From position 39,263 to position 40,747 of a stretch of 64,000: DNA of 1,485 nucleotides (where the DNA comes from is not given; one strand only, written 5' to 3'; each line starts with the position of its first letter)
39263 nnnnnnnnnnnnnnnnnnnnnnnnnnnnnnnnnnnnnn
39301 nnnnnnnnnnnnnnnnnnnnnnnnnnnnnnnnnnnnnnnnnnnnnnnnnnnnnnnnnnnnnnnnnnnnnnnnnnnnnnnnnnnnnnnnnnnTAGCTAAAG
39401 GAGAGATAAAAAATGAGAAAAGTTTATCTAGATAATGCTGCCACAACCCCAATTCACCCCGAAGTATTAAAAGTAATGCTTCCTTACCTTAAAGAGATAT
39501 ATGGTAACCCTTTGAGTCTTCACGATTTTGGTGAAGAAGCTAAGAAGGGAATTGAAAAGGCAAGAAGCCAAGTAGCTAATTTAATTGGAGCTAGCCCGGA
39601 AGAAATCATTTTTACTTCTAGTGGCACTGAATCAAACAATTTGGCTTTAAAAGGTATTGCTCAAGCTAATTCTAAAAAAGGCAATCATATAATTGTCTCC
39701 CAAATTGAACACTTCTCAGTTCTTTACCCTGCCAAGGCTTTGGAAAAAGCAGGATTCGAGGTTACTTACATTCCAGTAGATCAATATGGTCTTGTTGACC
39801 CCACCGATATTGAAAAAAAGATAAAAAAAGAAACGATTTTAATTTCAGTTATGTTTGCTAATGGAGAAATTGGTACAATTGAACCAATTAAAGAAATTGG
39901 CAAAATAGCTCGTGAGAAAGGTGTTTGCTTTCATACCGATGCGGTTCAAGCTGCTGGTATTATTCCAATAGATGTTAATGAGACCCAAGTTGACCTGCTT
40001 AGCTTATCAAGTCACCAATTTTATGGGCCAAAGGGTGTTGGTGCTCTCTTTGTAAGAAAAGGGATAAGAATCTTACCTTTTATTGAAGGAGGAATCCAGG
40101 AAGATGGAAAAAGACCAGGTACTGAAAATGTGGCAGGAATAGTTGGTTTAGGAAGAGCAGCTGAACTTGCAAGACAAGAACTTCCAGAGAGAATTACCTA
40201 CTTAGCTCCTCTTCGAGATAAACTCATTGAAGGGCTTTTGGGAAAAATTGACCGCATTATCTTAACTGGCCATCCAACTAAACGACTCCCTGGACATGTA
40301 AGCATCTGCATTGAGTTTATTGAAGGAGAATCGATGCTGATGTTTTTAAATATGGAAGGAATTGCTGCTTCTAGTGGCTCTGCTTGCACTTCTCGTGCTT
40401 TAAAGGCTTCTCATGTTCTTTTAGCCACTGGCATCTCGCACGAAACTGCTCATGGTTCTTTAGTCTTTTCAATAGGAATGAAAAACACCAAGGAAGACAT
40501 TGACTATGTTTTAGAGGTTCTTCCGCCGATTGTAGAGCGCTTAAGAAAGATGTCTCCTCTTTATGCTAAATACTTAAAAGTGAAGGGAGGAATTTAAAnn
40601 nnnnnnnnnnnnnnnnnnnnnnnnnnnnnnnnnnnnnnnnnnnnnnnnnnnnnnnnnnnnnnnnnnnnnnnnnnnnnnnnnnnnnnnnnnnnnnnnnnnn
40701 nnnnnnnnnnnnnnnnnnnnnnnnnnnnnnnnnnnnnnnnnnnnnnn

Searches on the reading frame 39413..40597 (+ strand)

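Call 88: search_protein_families(library=pfam, proteins=[window:39413-40597:+], max_evalue=0.00001)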
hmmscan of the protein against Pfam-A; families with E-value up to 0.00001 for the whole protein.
window:39413-40597:+ (394 aa): 3 families
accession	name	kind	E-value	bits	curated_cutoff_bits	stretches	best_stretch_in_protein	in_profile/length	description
PF00266.25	Aminotran_5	-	3e-85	286.9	21.5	1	4-366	1-371/371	Aminotransferase class-V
PF01212.27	Beta_elim_lyase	-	2.9e-10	40.4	27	1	47-177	34-169/288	Beta-eliminating lyase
PF01041.23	DegT_DnrJ_EryC1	-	4.2e-10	39.8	19.8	1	63-183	40-152/360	DegT/DnrJ/EryC1/StrS aminotransferase family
